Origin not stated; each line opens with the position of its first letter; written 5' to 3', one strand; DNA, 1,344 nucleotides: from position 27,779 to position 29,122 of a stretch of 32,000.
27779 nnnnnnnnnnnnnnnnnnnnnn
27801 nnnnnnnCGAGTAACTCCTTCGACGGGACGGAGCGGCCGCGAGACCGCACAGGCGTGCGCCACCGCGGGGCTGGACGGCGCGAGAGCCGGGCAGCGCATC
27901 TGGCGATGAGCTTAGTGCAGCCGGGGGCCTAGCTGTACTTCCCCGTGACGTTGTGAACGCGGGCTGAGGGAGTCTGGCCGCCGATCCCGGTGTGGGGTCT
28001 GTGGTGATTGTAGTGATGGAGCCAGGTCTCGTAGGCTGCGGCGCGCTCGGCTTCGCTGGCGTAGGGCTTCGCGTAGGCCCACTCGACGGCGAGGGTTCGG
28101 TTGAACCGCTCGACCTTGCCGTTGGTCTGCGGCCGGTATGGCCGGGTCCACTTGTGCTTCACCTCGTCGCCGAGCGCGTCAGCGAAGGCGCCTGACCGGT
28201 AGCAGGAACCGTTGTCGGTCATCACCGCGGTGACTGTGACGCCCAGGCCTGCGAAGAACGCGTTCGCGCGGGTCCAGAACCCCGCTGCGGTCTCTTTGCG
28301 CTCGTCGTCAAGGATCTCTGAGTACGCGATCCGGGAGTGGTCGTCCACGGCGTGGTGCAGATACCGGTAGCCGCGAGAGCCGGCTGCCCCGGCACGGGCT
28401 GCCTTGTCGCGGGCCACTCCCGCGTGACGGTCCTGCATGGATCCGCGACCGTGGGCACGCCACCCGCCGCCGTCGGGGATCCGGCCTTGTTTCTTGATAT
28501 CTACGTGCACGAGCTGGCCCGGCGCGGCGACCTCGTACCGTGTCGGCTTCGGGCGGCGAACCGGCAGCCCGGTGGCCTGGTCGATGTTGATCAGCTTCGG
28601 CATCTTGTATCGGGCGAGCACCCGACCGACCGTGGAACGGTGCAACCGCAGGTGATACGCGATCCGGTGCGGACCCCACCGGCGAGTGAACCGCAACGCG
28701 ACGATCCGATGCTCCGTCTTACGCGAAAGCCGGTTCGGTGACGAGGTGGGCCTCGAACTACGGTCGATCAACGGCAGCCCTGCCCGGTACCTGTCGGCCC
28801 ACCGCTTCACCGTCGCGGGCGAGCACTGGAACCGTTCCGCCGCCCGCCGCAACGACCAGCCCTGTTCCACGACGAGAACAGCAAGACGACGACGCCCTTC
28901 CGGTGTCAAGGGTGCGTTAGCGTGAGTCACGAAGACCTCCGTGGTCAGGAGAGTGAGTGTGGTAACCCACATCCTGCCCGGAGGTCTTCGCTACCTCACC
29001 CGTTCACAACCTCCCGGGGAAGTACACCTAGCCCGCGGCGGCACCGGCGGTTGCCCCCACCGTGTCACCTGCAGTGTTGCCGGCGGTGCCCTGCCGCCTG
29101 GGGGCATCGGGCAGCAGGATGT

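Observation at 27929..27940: The transposase ORF has no stop codon inside the IS; termination is supplied by the duplicated CTAG target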

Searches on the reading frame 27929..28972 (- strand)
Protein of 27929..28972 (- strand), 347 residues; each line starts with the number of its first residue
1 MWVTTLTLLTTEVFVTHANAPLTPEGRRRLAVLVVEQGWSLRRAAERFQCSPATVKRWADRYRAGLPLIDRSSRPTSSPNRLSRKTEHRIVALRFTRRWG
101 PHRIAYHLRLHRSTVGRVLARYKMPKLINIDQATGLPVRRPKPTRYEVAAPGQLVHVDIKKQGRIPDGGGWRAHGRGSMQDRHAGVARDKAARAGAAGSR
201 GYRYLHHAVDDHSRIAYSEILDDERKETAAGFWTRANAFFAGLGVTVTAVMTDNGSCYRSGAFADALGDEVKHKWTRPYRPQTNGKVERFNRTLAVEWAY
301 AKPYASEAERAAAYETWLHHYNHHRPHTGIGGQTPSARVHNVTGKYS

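Call 4: search_protein_families(library=pfam, proteins=[window:27929-28972:-])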
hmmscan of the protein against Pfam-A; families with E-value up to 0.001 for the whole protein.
window:27929-28972:- (347 aa): 10 families
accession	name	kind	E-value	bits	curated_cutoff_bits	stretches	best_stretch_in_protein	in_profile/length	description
PF13683.12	rve_3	-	1.5e-20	73.2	26.5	1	270-335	2-67/67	Integrase core domain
PF13384.12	HTH_23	-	1e-12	47.9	24.6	1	26-66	5-46/50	Homeodomain-like domain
PF00665.32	rve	-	1.5e-12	48.1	32.6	1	150-281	3-102/102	Integrase core domain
PF13551.12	HTH_29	-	6e-10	39.5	28.1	1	28-87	1-63/64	Winged helix-turn helix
PF13565.12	HTH_32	-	4.1e-09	37.3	33.7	1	54-119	1-73/73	Homeodomain-like domain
PF13518.12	HTH_28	-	4.3e-08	33.5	25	1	28-75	2-51/52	Helix-turn-helix domain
PF06056.18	Terminase_5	-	8.2e-07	29.3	20.3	0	28-63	3-38/58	Putative ATPase subunit of terminase (gpP-like)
PF13011.12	LZ_Tnp_IS481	-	1.4e-06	28.9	22.2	1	16-82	3-71/85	leucine-zipper of insertion element IS481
PF13936.12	HTH_38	-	4.4e-06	26.8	27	0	22-57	5-39/44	Helix-turn-helix domain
PF13542.12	HTH_Tnp_ISL3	-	0.00064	19.6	27.4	0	30-62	19-50/51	Helix-turn-helix domain of transposase family ISL3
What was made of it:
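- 27929..28930 (-): Transposase CDS. The most likely start is the GTG at 28930 (333 aa), preceded by GGAGG at 28940-28936. The longest ORF starts at the ATG at 28972 (347 aa). The stop lies in the flanking repeat. Pfam finds HTH_23, LZ_Tnp_IS481, rve and rve_3 (call 4).
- On IS481 family of insertion sequences: Pfam LZ_Tnp_IS481 scores 28.9 bits against 22.2 (call 4). Pfam rve covers 150-281 and rve_3 covers 270-335 (call 4).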

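Call 7: search_protein_families(library=ncbifam, proteins=[window:27929-28972:-])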
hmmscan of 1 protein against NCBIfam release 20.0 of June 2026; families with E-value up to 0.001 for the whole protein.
window:27929-28972:- (347 aa): 7 families
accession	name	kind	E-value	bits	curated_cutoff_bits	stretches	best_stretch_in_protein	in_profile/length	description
NF033577.2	transpos_IS481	equivalog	4.7e-103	344.6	224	1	26-338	1-283/284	IS481 family transposase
NF033516.0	transpos_IS3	equivalog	2e-23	83.2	160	1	204-336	234-366/369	IS3 family transposase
NF033546.1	transpos_IS21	equivalog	8.9e-14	51.7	160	1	204-338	138-281/294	IS21 family transposase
NF033545.0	transpos_IS630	equivalog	2.3e-13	50.2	100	1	27-321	1-298/299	IS630 family transposase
NF033594.2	transpos_ISNCY_2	equivalog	6.8e-08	32.1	250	1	34-158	6-133/368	ISNCY family transposase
NF006918.0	PRK09409.1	subfamily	5.6e-07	29.4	597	1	245-337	190-283/301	IS2 transposase TnpB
TIGR02937.1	sigma70-ECF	superfamily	0.00094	18.8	42.9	0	24-64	119-159/165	sigma-70 family RNA polymerase sigma factor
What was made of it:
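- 27929..28930 (-): NCBIfam transpos_IS481 scores 344.6 bits against a cut-off of 224 (call 7).
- On IS481 family of insertion sequences: The next best hit is IS3 at 83 bits, below its cut-off (call 7).
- IS481-family membership rests on NF033577 at 344.6 bits against a cut-off of 224 (call 7) and on the Pfam domains (call 4).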

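Call 14: find_related_loci(query=window:27932-28972:-, collection=genome_contigs, flank=1500)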
Query window:27932-28972:- (347 aa) in genome_contigs; peptide patterns used: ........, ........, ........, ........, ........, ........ (x = any residue, [..] = any of these).
600 stretches matched a pattern (row limit reached: there are more); 576 encode a relative of the query (tblastn E <= 1e-3); the best 80 are kept; 80 distinct loci.
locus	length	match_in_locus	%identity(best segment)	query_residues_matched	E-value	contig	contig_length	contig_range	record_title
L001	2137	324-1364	99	1-347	0e+0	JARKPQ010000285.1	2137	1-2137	MAG: Propionicimonas sp. isolate D180_maxbin.014 k141_166314, whole genome shotgun sequence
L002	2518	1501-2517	89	8-346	0e+0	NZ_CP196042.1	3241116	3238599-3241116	Microbacterium sp. CJ88 chromosome, complete genome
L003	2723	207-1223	89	9-347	0e+0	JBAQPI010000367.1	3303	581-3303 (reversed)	MAG: Rhodoglobus sp. isolate MFD12001_ilm_asm_bin40 k127_110914, whole genome shotgun sequence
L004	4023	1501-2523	89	7-347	0e+0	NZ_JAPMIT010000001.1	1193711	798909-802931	Microbacterium sp. STN6 ZB100000, whole genome shotgun sequence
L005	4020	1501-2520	88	8-347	0e+0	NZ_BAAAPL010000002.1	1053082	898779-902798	Microbacterium sediminicola strain JCM 15577 sequence2, whole genome shotgun sequence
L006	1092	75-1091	88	8-346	0e+0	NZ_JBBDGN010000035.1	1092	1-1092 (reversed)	Microbacterium istanbulense strain Mu-43 Seq35, whole genome shotgun sequence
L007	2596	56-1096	83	1-347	0e+0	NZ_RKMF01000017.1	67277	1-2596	Kocuria soli strain M5W7-7 Scaffold16_1, whole genome shotgun sequence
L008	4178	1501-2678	83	1-347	0e+0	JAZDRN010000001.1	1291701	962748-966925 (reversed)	Actinomycetaceae bacterium L2_0104 L2_0104_1_length_1291701_cov_10.729799, whole genome shotgun sequence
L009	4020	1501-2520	89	8-347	0e+0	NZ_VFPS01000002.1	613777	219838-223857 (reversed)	Microbacterium lacticum strain DSM 20427 Ga0264346_12, whole genome shotgun sequence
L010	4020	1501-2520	89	8-347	0e+0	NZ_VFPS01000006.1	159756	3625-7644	Microbacterium lacticum strain DSM 20427 Ga0264346_16, whole genome shotgun sequence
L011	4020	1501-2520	89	8-347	0e+0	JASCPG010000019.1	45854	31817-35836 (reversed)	Microbacteriaceae bacterium PS02067 NODE_19_length_45854_cov_23.476393, whole genome shotgun sequence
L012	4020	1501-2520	89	8-347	0e+0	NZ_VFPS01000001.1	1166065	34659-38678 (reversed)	Microbacterium lacticum strain DSM 20427 Ga0264346_11, whole genome shotgun sequence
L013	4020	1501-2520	89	8-347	0e+0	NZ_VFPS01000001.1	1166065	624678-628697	Microbacterium lacticum strain DSM 20427 Ga0264346_11, whole genome shotgun sequence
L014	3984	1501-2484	88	8-335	0e+0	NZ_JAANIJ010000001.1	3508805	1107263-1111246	Tessaracoccus coleopterorum strain HDW20 contig1, whole genome shotgun sequence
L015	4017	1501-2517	88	8-346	0e+0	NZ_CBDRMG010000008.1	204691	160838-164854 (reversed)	Microbacterium sp. bgisy207 isolate BGISY000207 BGISY000207.8, whole genome shotgun sequence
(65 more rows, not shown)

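Call 26: find_encoding_contigs(protein=window:27932-28972:-, flank=3000, max_places=10)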
Protein window:27932-28972:- (347 aa): 23 contigs read that carry it; 10 places shown.
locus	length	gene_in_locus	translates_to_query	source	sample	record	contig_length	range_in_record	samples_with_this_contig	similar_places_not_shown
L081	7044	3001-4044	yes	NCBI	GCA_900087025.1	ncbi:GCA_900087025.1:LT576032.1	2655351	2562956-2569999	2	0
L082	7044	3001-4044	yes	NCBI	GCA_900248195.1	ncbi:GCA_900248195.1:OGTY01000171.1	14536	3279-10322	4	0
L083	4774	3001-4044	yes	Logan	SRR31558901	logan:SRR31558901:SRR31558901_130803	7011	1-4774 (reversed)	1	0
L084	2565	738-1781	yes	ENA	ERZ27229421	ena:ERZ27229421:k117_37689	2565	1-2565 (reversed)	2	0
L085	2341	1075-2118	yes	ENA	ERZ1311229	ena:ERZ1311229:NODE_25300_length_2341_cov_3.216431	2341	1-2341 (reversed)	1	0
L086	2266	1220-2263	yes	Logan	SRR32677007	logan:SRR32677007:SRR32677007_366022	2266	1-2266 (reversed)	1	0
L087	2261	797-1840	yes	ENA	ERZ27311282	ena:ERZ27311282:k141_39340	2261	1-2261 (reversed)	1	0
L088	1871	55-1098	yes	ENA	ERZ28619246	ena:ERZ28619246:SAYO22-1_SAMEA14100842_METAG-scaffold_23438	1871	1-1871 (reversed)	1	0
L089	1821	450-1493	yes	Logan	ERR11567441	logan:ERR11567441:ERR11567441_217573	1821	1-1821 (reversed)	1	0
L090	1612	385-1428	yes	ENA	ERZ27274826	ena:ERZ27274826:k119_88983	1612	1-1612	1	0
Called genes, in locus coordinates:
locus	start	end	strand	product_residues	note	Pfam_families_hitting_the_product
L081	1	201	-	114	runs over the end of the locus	PF01527:HTH_Tnp_1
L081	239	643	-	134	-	PF00165:HTH_AraC, PF12833:HTH_18, PF00165:HTH_AraC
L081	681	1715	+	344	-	PF13936:HTH_38, PF00665:rve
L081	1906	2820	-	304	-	PF05368:NmrA, PF13460:NAD_binding_10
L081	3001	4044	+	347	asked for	PF13011:LZ_Tnp_IS481 (weak), PF13936:HTH_38 (faint), PF13384:HTH_23, PF13518:HTH_28, PF13551:HTH_29 (weak), PF13565:HTH_32, PF00665:rve, PF13683:rve_3, +1 more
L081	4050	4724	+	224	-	PF08279:HTH_11, PF13280:WYL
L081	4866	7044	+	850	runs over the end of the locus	PF08751:TrwC, PF13604:AAA_30, PF13245:AAA_19, PF22232:TraI_hel_assoc_N (weak)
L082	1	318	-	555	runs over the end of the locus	PF22483:Mu-transpos_C_2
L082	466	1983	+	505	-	PF00122:E1-E2_ATPase, PF00702:Hydrolase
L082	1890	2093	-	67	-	-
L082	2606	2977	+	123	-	-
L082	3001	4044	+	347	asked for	PF13011:LZ_Tnp_IS481 (weak), PF13936:HTH_38 (faint), PF13384:HTH_23, PF13518:HTH_28, PF13551:HTH_29 (weak), PF13565:HTH_32, PF00665:rve, PF13683:rve_3, +1 more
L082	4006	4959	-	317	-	PF01418:HTH_6, PF01380:SIS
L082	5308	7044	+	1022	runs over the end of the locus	PF02837:Glyco_hydro_2_N, PF22666:Glyco_hydro_2_N2, PF00703:Glyco_hydro_2, PF02836:Glyco_hydro_2_C, PF16353:LacZ_4, PF02929:Bgal_small_N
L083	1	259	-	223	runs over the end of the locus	-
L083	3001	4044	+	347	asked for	PF13011:LZ_Tnp_IS481 (weak), PF13936:HTH_38 (faint), PF13384:HTH_23, PF13518:HTH_28, PF13551:HTH_29 (weak), PF13565:HTH_32, PF00665:rve, PF13683:rve_3, +1 more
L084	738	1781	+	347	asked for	PF13011:LZ_Tnp_IS481 (weak), PF13936:HTH_38 (faint), PF13384:HTH_23, PF13518:HTH_28, PF13551:HTH_29 (weak), PF13565:HTH_32, PF00665:rve, PF13683:rve_3, +1 more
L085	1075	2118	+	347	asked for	PF13011:LZ_Tnp_IS481 (weak), PF13936:HTH_38 (faint), PF13384:HTH_23, PF13518:HTH_28, PF13551:HTH_29 (weak), PF13565:HTH_32, PF00665:rve, PF13683:rve_3, +1 more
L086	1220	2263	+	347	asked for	PF13011:LZ_Tnp_IS481 (weak), PF13936:HTH_38 (faint), PF13384:HTH_23, PF13518:HTH_28, PF13551:HTH_29 (weak), PF13565:HTH_32, PF00665:rve, PF13683:rve_3, +1 more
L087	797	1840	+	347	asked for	PF13011:LZ_Tnp_IS481 (weak), PF13936:HTH_38 (faint), PF13384:HTH_23, PF13518:HTH_28, PF13551:HTH_29 (weak), PF13565:HTH_32, PF00665:rve, PF13683:rve_3, +1 more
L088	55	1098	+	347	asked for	PF13011:LZ_Tnp_IS481 (weak), PF13936:HTH_38 (faint), PF13384:HTH_23, PF13518:HTH_28, PF13551:HTH_29 (weak), PF13565:HTH_32, PF00665:rve, PF13683:rve_3, +1 more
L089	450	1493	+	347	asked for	PF13011:LZ_Tnp_IS481 (weak), PF13936:HTH_38 (faint), PF13384:HTH_23, PF13518:HTH_28, PF13551:HTH_29 (weak), PF13565:HTH_32, PF00665:rve, PF13683:rve_3, +1 more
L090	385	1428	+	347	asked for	PF13011:LZ_Tnp_IS481 (weak), PF13936:HTH_38 (faint), PF13384:HTH_23, PF13518:HTH_28, PF13551:HTH_29 (weak), PF13565:HTH_32, PF00665:rve, PF13683:rve_3, +1 more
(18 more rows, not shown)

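Call 41: search_dna_similar(query=window:27932-28930:-, collection=plasmids, mode=protein, rows=spread, max_rows=40, max_evalue=1e-30)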
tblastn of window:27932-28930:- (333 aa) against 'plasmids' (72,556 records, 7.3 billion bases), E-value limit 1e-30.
Records with a match: 316; places in all: 419; records where one place covers at least 80% of the query: 291.
Best place of each record, by identity: 60-80% 23; <60% 293.
By first word of the organism name: Streptomyces 62; Rhizobium 59; Rhodococcus 48; Arthrobacter 12; Paenarthrobacter 9; Clavibacter 8; Curtobacterium 8; Prescottella 8; Burkholderia 8; Corynebacterium 7; and 36 more.
By predicted mobility (MOB-suite, as given by PLSDB): non-mobilizable 129; mobilizable 94; conjugative 93.
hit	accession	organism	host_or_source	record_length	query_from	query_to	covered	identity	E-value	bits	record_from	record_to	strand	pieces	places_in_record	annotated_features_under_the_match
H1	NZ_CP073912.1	Corynebacterium glutamicum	cell culture,Jiangsu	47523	1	333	100%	69.4%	2e-108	419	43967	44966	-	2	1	none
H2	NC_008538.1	Arthrobacter sp. FB24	-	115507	1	315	95%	66.2%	2e-118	382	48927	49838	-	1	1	IS481 family transposase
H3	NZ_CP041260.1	Curtobacterium flaccumfaciens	Phaseolus vulgaris,whole genome assembly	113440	1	333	93%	65.3%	5e-98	384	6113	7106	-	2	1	none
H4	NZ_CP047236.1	Gordonia sp. JH63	Homo sapiens,whole organism,skin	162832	1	333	100%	58.1%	3e-93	310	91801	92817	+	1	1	IS481 family transposase | hypothetical protein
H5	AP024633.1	Arthrobacter sp. NtRootA2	Nicotiana tabacum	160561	1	333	100%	56.8%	4e-80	324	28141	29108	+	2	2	hypothetical protein (x2)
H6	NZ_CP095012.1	Streptomyces sp. 2P-4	cell culture,mudflats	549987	1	333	100%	55.4%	3e-93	310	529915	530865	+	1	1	none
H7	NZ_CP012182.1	Pseudonocardia sp. EC080610-09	Apterostigma dentigerum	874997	4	331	98%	52.0%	1e-77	265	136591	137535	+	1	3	IS481 family transposase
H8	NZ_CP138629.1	Streptomyces rimosus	whole organism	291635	1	333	100%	50.0%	1e-78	268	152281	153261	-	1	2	IS481 family transposase | hypothetical protein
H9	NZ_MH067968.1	Arthrobacter sp.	-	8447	1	333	100%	49.7%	2e-84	285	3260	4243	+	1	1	IS481 family transposase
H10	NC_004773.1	Corynebacterium jeikeium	-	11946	1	333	100%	49.1%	4e-80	272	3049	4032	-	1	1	IS481 family transposase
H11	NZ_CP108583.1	Streptomyces sp. NBC_01187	-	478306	1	333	100%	48.4%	2e-75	259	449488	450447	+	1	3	IS481 family transposase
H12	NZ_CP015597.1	Mycobacterium adipatum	-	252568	1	330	99%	48.1%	2e-76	261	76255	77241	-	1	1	IS481 family transposase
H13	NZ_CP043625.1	Glutamicibacter sp. ZJUTW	cell culture,activated sludge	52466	1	333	100%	47.6%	2e-71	247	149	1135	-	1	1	IS481-like element IS5564 family transposase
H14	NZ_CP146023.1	Streptomyces sp. Q6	Cell cultrue,soil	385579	1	333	100%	47.0%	1e-67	236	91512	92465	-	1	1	IS481 family transposase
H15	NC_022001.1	Streptomyces collinus Tu 365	-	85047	1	333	100%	45.9%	7e-59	211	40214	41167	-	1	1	IS481 family transposase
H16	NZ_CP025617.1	Micrococcus luteus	whole organism,air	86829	1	333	100%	44.4%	1e-60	216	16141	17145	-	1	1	IS481 family transposase | cation-translocating P-type ATPase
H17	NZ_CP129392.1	Rhodococcus sp. M8-20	cell culture,nitrile contaminated soil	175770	1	333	100%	43.8%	3e-57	206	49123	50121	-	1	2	IS481 family transposase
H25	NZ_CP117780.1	Burkholderia sp. FERM BP-3421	soil sample,soil sample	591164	2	325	97%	41.9%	6e-48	179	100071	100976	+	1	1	IS481 family transposase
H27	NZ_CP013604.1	Rhizobium sp. N731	Phaseolus vulgaris,Whole ...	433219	3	325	97%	40.8%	4e-55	200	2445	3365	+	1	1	IS481-like element ISRel2 family transposase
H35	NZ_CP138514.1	Variovorax paradoxus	Legume root,PacBio whole genome assembly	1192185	2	327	98%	37.6%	1e-47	179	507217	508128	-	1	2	none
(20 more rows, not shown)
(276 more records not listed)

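Call 42: get_annotated_region(hit=H8, flank=400)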
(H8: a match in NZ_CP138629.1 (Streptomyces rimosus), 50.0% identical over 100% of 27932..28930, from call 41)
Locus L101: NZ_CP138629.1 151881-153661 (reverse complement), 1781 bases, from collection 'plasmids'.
description: Streptomyces rimosus isolate M4018 plasmid pSRP1.1, complete sequence
organism: Streptomyces rimosus (NCBI taxid 1927)
taxonomy: Bacteria; Actinomycetota; Actinomycetes; Kitasatosporales; Streptomycetaceae; Streptomyces; Streptomyces rimosus
host: -; source: whole organism; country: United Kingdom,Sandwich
typing (MOB-suite, as given by PLSDB): mobilizable; replicon rep_cluster_1974; relaxase MOBF
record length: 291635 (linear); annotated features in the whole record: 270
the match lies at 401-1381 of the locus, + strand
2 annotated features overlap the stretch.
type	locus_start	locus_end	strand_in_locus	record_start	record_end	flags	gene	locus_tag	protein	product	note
CDS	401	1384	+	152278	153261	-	-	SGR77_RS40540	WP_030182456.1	IS481 family transposase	-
CDS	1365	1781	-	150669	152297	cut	-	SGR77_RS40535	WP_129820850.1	hypothetical protein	-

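Call 43: get_annotated_region(hit=H10, flank=400)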
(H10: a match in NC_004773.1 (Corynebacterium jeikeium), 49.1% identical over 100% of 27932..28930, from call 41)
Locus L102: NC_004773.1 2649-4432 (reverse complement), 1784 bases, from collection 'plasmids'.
description: Corynebacterium jeikeium plasmid pA505, complete sequence
organism: Corynebacterium jeikeium (NCBI taxid 38289)
taxonomy: Bacteria; Actinomycetota; Actinomycetes; Mycobacteriales; Corynebacteriaceae; Corynebacterium; Corynebacterium jeikeium
host: -; source: -; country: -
typing (MOB-suite, as given by PLSDB): non-mobilizable
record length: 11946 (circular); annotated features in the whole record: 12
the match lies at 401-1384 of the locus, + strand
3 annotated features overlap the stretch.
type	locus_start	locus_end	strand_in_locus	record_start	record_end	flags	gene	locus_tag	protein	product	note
CDS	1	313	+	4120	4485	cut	-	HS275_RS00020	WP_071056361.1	VOC family protein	-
CDS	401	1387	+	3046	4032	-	-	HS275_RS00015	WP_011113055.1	IS481 family transposase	-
CDS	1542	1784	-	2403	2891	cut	-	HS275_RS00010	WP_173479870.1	hypothetical protein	-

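Call 44: get_annotated_region(hit=H13, flank=400)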
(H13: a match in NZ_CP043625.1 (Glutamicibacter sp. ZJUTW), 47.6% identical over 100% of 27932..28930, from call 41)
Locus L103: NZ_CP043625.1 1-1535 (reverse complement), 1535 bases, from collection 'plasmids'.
description: Glutamicibacter sp. ZJUTW plasmid pQL1, complete sequence
organism: Glutamicibacter sp. ZJUTW (NCBI taxid 1155384)
taxonomy: Bacteria; Actinomycetota; Actinomycetes; Micrococcales; Micrococcaceae; Glutamicibacter; Glutamicibacter sp. ZJUTW
host: -; source: cell culture,activated sludge; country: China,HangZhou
typing (MOB-suite, as given by PLSDB): non-mobilizable
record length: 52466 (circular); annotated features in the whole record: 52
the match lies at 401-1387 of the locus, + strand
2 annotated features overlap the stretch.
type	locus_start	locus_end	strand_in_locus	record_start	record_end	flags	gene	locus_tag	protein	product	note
predicted_resistance_gene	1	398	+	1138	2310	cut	cmx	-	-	chloramphenicol efflux MFS transporter Cmx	predicted by amrfinderplus; class PHENICOL; identity 100.0%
CDS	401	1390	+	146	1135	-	-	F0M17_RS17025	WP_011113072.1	IS481-like element IS5564 family transposase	-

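Call 45: get_annotated_region(hit=H16, flank=400)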
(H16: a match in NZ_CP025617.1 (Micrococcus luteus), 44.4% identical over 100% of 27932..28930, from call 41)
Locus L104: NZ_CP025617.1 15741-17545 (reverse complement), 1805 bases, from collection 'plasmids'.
description: Micrococcus luteus strain SGAir0127 plasmid pSGAir0127
organism: Micrococcus luteus (NCBI taxid 1270)
taxonomy: Bacteria; Actinomycetota; Actinomycetes; Micrococcales; Micrococcaceae; Micrococcus; Micrococcus luteus
host: -; source: whole organism,air; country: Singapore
typing (MOB-suite, as given by PLSDB): non-mobilizable; replicon rep_cluster_635
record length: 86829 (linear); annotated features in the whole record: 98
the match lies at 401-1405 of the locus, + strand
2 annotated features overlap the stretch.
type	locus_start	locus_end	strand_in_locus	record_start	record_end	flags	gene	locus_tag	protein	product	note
CDS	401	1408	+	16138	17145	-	-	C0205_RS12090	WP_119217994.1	IS481 family transposase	-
CDS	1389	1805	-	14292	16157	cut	-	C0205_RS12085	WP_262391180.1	cation-translocating P-type ATPase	-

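Call 46: get_annotated_region(hit=H17, flank=400)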
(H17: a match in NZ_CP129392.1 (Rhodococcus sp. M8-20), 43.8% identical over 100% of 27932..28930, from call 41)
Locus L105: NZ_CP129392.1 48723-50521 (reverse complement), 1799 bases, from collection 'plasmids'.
description: Rhodococcus sp. M8-20 plasmid unnamed1
organism: Rhodococcus sp. M8-20 (NCBI taxid 3058375)
taxonomy: Bacteria; Actinomycetota; Actinomycetes; Mycobacteriales; Nocardiaceae; Rhodococcus; Rhodococcus sp. M8-20
host: -; source: cell culture,nitrile contaminated soil; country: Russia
typing (MOB-suite, as given by PLSDB): conjugative; relaxase MOBF; mating-pair formation MPF_T
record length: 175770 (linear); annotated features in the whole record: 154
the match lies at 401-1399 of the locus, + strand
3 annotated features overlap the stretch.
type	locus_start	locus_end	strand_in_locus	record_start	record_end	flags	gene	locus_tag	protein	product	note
CDS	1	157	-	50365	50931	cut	-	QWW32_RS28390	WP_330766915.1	ABC transporter substrate-binding protein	-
CDS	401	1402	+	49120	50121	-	-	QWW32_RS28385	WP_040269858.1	IS481 family transposase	-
CDS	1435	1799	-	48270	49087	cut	-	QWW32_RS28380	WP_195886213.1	IS5 family transposase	-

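Call 47: get_annotated_region(hit=H25, flank=400)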
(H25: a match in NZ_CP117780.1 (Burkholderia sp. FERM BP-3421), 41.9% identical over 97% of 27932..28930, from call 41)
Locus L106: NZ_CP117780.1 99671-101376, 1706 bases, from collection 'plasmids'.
description: Burkholderia sp. FERM BP-3421 plasmid p1, complete sequence
organism: Burkholderia sp. FERM BP-3421 (NCBI taxid 1494466)
taxonomy: Bacteria; Pseudomonadota; Betaproteobacteria; Burkholderiales; Burkholderiaceae; Burkholderia; Burkholderia sp. FERM BP-3421
host: -; source: soil sample,soil sample; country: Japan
typing (MOB-suite, as given by PLSDB): non-mobilizable
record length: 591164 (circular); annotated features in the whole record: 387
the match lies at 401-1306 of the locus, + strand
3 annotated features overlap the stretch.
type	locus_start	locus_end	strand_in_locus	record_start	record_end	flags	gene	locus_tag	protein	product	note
CDS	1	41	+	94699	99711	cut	-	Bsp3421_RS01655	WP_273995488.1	hypothetical protein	-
CDS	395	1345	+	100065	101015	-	-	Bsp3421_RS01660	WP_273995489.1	IS481 family transposase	-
CDS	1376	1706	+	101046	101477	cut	-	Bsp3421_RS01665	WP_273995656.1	phage integrase family protein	-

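Call 48: get_annotated_region(hit=H27, flank=400)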
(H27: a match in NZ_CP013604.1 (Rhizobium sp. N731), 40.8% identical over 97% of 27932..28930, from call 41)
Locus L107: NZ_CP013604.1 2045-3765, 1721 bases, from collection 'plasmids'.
description: Rhizobium sp. N731 plasmid pRspN731c, complete sequence
organism: Rhizobium sp. N731 (NCBI taxid 1703966)
taxonomy: Bacteria; Pseudomonadota; Alphaproteobacteria; Hyphomicrobiales; Rhizobiaceae; Rhizobium; Rhizobium sp. N731
host: -; source: Phaseolus vulgaris,Whole organism,Legume-root nodule,legume-root nodule; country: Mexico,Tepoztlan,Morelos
typing (MOB-suite, as given by PLSDB): conjugative; replicon rep_cluster_287; relaxase MOBQ; mating-pair formation MPF_T
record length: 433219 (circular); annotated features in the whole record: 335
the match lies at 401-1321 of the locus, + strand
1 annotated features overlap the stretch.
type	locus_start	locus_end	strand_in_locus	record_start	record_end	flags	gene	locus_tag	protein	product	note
CDS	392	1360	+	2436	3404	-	-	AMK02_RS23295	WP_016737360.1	IS481-like element ISRel2 family transposase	GO:0006313 - DNA transposition [Evidence IEA]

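Call 49: get_annotated_region(hit=H35, flank=400)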
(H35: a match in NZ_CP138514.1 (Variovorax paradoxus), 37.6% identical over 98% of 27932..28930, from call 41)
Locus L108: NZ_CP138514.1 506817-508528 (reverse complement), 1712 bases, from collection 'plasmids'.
description: Variovorax paradoxus strain SPNA7 plasmid unnamed, complete sequence
organism: Variovorax paradoxus (NCBI taxid 34073)
taxonomy: Bacteria; Pseudomonadota; Betaproteobacteria; Burkholderiales; Comamonadaceae; Variovorax; Variovorax paradoxus
host: -; source: Legume root,PacBio whole genome assembly; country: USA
typing (MOB-suite, as given by PLSDB): non-mobilizable
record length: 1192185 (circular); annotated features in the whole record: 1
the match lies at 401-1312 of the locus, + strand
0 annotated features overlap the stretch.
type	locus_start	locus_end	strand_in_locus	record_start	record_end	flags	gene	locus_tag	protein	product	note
